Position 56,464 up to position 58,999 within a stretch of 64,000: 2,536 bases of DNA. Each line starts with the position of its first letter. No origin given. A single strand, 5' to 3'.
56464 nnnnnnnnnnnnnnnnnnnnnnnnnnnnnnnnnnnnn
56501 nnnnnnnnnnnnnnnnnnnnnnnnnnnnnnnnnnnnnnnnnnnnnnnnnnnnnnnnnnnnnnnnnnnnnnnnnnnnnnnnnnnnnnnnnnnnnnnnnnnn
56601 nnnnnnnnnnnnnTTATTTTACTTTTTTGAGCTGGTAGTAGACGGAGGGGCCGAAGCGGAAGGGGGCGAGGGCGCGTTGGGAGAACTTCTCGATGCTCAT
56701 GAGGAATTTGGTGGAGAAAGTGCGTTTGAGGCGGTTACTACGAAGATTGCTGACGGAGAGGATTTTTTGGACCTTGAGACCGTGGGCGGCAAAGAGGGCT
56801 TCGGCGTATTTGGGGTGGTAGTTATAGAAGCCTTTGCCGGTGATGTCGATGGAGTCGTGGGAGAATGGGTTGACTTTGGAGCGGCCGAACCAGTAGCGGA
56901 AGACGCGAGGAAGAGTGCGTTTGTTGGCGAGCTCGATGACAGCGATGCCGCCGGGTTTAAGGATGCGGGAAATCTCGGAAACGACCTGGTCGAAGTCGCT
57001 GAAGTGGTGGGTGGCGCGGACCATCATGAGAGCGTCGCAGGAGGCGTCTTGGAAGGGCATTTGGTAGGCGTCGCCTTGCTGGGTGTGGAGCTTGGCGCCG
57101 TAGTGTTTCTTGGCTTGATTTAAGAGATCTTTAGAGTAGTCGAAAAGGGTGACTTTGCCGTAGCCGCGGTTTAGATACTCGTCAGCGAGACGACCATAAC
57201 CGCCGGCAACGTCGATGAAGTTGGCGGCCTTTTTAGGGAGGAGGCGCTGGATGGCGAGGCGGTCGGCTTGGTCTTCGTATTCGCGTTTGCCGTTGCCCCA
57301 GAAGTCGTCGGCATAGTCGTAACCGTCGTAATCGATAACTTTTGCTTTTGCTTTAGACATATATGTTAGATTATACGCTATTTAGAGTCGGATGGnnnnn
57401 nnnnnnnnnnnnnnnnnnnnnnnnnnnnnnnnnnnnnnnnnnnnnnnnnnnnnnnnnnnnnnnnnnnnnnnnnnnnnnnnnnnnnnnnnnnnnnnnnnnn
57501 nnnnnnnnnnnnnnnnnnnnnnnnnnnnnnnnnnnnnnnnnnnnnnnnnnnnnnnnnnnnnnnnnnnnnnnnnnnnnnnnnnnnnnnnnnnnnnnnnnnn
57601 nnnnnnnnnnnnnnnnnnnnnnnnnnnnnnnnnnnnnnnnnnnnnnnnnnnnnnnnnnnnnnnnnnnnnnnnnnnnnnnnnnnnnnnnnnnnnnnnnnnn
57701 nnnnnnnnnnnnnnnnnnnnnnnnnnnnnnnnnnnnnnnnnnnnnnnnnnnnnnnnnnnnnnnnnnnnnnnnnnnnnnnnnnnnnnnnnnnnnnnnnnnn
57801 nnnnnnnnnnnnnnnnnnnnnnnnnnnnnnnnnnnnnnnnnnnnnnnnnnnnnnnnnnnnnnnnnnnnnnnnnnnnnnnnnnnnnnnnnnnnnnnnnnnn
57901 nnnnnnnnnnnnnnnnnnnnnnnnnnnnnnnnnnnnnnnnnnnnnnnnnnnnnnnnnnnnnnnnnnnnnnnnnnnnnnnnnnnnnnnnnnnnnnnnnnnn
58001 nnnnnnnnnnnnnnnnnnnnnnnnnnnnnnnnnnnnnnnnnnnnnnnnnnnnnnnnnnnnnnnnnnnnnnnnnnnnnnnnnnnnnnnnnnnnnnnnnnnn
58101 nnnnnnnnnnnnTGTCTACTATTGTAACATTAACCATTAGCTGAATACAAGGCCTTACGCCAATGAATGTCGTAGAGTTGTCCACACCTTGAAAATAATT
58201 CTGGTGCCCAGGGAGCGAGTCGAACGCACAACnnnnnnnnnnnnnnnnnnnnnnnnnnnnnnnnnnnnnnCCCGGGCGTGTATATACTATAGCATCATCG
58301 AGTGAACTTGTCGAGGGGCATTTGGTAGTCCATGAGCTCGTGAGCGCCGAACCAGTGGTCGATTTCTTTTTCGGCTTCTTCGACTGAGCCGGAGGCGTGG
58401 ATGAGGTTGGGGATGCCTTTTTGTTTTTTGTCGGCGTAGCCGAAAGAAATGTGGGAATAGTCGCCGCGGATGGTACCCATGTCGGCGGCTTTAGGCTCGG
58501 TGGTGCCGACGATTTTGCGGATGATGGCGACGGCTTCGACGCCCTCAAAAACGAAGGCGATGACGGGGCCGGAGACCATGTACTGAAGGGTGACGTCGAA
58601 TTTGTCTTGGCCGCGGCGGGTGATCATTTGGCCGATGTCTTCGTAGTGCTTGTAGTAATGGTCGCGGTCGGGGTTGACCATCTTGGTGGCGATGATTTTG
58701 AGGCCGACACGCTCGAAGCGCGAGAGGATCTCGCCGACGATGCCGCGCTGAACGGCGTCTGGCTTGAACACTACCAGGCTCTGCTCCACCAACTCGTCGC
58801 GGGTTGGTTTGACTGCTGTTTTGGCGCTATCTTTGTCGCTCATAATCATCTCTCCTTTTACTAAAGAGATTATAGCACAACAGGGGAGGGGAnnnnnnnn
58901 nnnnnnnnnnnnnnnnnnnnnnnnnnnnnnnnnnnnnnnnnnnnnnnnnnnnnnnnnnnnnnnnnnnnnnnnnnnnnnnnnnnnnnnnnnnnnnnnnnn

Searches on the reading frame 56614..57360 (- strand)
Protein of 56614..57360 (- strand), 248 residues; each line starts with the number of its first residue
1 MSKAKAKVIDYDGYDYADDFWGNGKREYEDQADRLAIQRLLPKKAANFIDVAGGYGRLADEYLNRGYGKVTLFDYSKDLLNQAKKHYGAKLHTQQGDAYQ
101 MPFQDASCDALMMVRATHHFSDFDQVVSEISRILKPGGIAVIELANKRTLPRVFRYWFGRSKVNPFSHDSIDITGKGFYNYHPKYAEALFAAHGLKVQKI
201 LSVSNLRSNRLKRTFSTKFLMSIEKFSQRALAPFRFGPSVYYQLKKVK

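Call 88: search_protein_families(library=pfam, proteins=[window:56614-57360:-], max_evalue=0.01)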
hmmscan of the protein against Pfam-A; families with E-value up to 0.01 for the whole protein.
window:56614-57360:- (248 aa): 8 families
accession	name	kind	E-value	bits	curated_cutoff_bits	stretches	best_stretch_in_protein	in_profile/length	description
PF08241.18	Methyltransf_11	-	6e-21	75.3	21.2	1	50-142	2-95/95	Methyltransferase domain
PF13649.12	Methyltransf_25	-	6.8e-19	68.8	27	1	49-138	2-97/97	Methyltransferase domain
PF13847.12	Methyltransf_31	-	6.5e-13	49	27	1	43-151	2-119/145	Methyltransferase domain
PF13489.12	Methyltransf_23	-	6.8e-12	45.9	27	1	36-196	12-160/164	Methyltransferase domain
PF01209.24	Ubie_methyltran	-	1.9e-11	44.2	20.1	1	38-147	41-157/233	ubiE/COQ5 methyltransferase family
PF08242.18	Methyltransf_12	-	1e-10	42.6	30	1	49-139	1-97/98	Methyltransferase domain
PF05891.18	Methyltransf_PK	-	0.00086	19.3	27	1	44-110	55-120/218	AdoMet dependent proline di-methyltransferase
PF05175.20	MTS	-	0.0064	16.6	23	0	30-160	17-156/170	Methyltransferase small domain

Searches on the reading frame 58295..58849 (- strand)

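Call 88: search_protein_families(library=pfam, proteins=[window:58295-58849:-], max_evalue=0.01)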
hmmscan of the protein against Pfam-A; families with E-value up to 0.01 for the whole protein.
window:58295-58849:- (184 aa): 1 family
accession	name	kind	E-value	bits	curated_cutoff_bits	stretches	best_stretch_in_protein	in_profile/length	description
PF00334.24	NDK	-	2.9e-38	131.2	27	1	22-171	1-134/135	Nucleoside diphosphate kinase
